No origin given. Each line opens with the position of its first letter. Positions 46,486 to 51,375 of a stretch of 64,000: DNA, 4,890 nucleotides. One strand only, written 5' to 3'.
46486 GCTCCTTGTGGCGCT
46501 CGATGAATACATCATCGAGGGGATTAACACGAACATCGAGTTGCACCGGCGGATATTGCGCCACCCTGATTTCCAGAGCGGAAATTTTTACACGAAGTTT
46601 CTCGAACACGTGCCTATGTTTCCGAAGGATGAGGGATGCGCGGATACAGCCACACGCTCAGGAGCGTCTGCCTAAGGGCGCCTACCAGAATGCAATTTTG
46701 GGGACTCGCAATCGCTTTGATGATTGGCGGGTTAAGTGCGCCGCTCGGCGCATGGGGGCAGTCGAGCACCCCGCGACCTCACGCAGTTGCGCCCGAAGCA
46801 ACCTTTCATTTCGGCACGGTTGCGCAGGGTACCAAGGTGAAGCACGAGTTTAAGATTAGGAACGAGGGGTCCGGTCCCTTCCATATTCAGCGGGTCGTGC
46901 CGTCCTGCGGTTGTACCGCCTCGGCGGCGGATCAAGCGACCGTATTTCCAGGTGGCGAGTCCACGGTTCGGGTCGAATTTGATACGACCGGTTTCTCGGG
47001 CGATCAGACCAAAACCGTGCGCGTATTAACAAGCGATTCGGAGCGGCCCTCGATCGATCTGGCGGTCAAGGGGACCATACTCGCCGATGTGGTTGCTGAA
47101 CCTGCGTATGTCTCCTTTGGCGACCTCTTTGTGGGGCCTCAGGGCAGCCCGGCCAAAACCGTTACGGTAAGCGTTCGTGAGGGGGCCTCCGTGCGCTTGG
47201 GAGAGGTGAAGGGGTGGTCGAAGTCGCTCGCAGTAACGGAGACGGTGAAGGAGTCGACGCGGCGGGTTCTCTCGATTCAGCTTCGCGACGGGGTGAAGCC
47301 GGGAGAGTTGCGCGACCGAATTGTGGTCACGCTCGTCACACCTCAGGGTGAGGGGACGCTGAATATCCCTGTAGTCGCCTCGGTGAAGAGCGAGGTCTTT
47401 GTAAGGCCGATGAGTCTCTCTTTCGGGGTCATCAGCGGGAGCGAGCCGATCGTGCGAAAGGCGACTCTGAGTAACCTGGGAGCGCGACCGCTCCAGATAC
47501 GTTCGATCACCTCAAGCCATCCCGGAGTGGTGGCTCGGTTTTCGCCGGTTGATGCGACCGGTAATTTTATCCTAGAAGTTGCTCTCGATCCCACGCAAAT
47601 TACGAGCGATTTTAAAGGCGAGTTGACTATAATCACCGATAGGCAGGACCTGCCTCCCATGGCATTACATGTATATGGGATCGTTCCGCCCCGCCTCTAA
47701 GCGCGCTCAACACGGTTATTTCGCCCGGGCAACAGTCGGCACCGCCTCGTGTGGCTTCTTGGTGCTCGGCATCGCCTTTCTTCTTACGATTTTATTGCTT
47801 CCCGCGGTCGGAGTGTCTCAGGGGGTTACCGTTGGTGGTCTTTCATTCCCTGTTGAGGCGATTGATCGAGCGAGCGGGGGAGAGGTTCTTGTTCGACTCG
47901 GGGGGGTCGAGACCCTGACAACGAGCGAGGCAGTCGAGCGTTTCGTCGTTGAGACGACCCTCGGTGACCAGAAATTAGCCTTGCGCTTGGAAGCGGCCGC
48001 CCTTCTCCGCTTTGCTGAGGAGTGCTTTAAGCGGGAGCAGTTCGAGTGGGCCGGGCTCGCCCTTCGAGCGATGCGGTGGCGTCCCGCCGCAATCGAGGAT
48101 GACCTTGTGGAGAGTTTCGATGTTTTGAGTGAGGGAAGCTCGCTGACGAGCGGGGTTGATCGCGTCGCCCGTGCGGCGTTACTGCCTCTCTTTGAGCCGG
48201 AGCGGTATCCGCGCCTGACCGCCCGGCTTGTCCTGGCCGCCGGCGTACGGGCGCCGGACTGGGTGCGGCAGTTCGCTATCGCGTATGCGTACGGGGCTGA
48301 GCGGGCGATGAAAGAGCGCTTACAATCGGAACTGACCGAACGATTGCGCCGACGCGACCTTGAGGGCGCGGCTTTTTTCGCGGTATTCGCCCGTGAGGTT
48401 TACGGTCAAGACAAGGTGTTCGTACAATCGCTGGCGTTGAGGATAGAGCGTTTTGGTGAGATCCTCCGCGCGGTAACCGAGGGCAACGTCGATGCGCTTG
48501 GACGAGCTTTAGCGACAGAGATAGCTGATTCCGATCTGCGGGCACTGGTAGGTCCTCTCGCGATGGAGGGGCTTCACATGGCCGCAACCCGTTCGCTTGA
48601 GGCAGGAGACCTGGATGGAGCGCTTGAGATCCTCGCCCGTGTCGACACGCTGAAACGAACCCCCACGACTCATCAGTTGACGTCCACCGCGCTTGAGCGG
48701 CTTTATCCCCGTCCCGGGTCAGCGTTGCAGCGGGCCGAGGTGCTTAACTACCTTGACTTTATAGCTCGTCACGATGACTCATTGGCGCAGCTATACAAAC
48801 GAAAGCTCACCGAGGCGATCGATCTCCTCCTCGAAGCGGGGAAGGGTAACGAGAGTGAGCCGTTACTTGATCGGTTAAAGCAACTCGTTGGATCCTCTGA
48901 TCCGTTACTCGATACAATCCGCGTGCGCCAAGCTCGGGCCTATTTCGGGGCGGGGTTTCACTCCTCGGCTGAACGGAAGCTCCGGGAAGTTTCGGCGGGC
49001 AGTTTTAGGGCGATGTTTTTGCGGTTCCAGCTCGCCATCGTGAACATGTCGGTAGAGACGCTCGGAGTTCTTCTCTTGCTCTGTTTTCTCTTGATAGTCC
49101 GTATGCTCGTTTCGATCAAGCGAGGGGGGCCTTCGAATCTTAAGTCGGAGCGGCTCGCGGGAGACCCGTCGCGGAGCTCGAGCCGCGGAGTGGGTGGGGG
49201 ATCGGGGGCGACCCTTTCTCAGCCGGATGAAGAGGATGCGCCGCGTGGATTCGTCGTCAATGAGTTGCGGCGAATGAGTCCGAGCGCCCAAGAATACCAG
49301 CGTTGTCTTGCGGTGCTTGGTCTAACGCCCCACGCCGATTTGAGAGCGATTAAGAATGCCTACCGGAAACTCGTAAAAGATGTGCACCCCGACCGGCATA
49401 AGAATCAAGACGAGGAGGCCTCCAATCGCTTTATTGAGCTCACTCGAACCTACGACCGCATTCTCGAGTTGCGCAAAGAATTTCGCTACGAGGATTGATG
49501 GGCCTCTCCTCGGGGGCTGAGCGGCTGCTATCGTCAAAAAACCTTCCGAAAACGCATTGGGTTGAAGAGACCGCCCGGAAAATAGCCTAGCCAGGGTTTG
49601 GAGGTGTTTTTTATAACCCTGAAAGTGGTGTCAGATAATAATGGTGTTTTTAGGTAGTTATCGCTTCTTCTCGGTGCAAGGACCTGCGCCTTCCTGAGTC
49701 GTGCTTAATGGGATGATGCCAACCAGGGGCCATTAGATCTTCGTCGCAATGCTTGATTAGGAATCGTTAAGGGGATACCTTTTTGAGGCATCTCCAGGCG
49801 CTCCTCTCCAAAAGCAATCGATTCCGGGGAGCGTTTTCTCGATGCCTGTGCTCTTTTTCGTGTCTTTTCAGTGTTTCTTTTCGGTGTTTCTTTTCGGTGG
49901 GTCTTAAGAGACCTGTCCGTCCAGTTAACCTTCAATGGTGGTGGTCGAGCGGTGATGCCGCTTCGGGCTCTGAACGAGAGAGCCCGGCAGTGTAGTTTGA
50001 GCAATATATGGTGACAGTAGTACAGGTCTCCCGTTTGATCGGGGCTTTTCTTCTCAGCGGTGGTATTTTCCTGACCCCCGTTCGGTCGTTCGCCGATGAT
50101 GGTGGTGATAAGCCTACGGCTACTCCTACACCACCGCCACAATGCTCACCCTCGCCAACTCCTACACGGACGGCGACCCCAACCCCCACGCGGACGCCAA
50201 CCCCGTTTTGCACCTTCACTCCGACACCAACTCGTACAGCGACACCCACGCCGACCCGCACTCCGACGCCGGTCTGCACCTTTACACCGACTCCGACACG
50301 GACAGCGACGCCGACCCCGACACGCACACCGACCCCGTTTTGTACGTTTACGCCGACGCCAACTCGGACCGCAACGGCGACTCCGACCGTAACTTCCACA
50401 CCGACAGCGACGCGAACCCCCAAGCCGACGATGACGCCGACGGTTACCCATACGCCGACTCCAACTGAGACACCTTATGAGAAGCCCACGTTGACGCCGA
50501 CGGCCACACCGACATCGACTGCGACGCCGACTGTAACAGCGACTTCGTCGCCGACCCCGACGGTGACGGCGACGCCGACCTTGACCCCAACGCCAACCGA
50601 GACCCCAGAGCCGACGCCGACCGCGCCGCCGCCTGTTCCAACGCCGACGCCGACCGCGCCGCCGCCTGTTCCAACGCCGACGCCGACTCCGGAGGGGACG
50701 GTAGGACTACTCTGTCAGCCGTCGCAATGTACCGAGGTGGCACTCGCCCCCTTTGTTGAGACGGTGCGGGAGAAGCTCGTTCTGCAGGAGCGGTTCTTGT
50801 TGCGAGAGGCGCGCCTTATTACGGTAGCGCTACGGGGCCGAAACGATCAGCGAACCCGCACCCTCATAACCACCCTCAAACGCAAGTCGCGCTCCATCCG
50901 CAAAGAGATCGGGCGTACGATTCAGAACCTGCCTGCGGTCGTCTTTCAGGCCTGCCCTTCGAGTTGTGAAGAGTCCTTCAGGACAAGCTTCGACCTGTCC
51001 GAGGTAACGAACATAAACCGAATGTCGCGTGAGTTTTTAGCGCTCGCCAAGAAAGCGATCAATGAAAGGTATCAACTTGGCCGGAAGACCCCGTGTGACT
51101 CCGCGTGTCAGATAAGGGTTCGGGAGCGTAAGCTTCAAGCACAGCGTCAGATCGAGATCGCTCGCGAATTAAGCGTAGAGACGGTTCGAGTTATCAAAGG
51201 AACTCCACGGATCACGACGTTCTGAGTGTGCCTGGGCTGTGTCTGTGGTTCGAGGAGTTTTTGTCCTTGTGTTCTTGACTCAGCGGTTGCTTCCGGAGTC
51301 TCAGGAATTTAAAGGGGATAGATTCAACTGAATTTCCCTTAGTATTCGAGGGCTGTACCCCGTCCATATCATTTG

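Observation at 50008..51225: Secreted protein with a Cys-punctuated Pro-Thr tandem repeat and a novel basic Cys-rich C-terminal domain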

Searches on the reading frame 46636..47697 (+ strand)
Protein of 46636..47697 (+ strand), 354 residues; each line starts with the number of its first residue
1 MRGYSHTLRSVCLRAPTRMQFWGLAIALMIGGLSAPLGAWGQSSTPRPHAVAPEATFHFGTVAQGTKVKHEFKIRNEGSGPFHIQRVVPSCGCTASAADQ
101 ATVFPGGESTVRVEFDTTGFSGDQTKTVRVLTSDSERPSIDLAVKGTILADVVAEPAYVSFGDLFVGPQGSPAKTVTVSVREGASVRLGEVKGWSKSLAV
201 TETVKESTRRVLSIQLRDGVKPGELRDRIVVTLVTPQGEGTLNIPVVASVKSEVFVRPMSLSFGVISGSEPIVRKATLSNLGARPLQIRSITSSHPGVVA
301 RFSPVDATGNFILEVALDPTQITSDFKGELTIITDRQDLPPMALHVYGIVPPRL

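Call 19: search_protein_families(library=pfam, proteins=[window:46636-47697:+], max_evalue=0.001)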
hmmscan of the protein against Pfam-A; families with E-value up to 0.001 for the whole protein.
window:46636-47697:+ (354 aa): 3 families
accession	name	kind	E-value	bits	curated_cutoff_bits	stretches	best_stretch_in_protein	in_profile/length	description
PF07610.17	DUF1573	-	1.8e-29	102.1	26.1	1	54-147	5-97/98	Protein of unknown function (DUF1573)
PF22544.2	HYDIN_VesB_CFA65-like_Ig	-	7.2e-21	74.7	25.5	1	56-147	9-100/100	HYDIN/CFA65/VesB-like, Ig-like domain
PF15780.11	ASH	-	6.4e-07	29.9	27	1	53-140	10-98/98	Abnormal spindle-like microcephaly-assoc'd, ASPM-SPD-2-Hydin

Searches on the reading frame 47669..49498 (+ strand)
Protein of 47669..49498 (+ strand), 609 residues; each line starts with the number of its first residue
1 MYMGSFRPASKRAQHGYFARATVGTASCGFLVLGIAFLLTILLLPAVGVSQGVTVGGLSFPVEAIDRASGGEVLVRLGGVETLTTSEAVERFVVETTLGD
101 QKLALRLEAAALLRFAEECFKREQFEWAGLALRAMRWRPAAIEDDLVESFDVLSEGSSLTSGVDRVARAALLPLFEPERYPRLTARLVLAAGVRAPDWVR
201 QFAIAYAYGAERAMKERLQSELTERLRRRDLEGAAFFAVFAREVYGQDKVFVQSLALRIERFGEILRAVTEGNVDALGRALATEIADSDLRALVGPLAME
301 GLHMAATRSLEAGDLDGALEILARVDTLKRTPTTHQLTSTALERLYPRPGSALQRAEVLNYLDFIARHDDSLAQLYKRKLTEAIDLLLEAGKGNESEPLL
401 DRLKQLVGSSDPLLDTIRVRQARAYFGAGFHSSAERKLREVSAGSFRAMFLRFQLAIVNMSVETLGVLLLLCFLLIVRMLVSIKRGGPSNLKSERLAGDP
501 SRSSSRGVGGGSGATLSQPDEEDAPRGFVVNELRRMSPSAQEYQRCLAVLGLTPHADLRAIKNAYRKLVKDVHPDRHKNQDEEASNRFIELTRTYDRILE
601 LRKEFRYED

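Call 19: search_protein_families(library=pfam, proteins=[window:47669-49495:+], max_evalue=0.001)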
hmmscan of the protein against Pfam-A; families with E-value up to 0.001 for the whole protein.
window:47669-49495:+ (609 aa): 1 family
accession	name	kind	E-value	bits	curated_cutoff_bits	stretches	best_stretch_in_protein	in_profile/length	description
PF00226.36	DnaJ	-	3.7e-11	43.4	27.8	1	548-596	4-51/63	DnaJ domain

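Call 74: find_encoding_contigs(protein=window:47669-49498:+, flank=3000, max_places=3)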
Protein window:47669-49498:+ (609 aa): 13 contigs read that carry it; 3 places shown.
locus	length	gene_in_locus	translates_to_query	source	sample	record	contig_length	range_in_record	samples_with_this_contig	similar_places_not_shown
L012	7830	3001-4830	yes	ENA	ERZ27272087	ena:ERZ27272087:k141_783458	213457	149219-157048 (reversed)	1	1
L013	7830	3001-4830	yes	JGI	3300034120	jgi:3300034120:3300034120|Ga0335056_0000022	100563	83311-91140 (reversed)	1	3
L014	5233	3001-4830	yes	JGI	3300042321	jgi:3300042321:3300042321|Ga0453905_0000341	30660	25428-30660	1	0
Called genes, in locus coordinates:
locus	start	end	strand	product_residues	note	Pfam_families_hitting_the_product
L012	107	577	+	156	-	PF25984:BSH_YknX (faint), PF00364:Biotin_lipoyl, PF25917:BSH_RND (weak)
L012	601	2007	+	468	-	PF00289:Biotin_carb_N, PF02222:ATP-grasp (weak), PF02786:CPSase_L_D2, PF07478:Dala_Dala_lig_C, PF02785:Biotin_carb_C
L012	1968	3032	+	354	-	PF07610:DUF1573, PF15780:ASH (faint), PF22544:HYDIN_VesB_CFA65-like_Ig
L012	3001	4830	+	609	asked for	PF00226:DnaJ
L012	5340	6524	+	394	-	-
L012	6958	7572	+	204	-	PF00265:TK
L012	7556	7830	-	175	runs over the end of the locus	PF02381:MraZ (faint)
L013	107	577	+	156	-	PF25984:BSH_YknX (faint), PF00364:Biotin_lipoyl, PF25917:BSH_RND (weak)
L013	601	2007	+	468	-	PF00289:Biotin_carb_N, PF02222:ATP-grasp (weak), PF02786:CPSase_L_D2, PF07478:Dala_Dala_lig_C, PF02785:Biotin_carb_C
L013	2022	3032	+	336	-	PF15780:ASH (faint), PF07610:DUF1573, PF22544:HYDIN_VesB_CFA65-like_Ig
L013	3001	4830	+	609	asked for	PF00226:DnaJ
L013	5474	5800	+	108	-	-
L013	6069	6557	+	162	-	-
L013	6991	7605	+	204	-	PF00265:TK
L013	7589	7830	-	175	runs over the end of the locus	PF02381:MraZ (faint)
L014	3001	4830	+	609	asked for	PF00226:DnaJ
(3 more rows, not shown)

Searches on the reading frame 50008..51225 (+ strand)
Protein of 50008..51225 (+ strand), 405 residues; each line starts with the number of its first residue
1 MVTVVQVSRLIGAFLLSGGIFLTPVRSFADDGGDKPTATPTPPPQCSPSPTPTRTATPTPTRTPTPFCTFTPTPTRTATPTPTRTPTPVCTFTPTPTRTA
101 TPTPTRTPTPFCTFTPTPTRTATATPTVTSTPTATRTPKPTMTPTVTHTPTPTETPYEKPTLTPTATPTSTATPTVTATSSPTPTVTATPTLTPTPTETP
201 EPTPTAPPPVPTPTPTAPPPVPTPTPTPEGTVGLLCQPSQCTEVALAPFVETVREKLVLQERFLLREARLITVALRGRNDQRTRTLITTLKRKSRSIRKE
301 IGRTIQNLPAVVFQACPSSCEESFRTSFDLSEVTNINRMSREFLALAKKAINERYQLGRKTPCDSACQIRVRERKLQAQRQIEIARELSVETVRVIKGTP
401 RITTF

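Call 5: search_protein_families(library=pfam, proteins=[window:50008-51222:+], max_evalue=10)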
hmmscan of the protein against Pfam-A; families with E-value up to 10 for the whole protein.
window:50008-51222:+ (405 aa): 1 family
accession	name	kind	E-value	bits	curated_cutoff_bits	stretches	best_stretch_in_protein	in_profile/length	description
PF17418.7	SdpA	-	0.03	14.6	25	1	287-335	52-100/141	Sporulation delaying protein SdpA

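Call 49: search_protein_families(library=ncbifam, proteins=[window:50008-51222:+], max_evalue=1)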
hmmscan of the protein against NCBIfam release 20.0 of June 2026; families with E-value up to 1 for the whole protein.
window:50008-51222:+ (405 aa): 0 families

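Call 81: list_cluster_members(proteins=[window:50008-51225:+, L012:5340-6524:+, window:51659-52273:+, window:47669-49498:+, L008:1954-3570:+])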
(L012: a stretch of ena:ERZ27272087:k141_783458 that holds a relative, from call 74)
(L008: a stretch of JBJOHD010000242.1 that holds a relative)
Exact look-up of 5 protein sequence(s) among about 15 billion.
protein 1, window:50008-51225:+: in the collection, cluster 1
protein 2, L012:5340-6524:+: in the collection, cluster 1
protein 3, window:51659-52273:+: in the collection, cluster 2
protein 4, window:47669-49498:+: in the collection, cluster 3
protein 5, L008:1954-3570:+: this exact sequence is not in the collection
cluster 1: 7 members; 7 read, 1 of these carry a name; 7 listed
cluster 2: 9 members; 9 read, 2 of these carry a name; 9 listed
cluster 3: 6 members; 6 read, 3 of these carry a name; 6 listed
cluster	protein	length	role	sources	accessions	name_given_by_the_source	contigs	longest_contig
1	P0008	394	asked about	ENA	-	-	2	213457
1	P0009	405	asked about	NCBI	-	-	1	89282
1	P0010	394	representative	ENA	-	-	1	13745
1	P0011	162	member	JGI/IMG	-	hypothetical protein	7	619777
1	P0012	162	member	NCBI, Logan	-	-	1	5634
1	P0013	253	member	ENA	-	-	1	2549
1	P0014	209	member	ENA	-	-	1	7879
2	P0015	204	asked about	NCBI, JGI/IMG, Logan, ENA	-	thymidine kinase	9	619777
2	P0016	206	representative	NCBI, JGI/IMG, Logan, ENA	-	thymidine kinase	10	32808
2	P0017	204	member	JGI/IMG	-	-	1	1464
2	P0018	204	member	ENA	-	-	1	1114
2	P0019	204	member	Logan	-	-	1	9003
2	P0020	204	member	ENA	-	-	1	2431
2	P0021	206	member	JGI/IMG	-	-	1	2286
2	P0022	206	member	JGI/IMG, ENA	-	-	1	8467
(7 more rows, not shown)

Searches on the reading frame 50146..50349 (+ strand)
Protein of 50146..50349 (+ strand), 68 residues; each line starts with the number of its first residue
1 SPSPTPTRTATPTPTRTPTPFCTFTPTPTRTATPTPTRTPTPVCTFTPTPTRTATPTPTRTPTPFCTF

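Call 67: find_homologous_proteins(query=window:50146-50349:+, max_evalue=0.001)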
Query window:50146-50349:+: 4541 candidates shared short words with the query, none scored E <= 0.001.
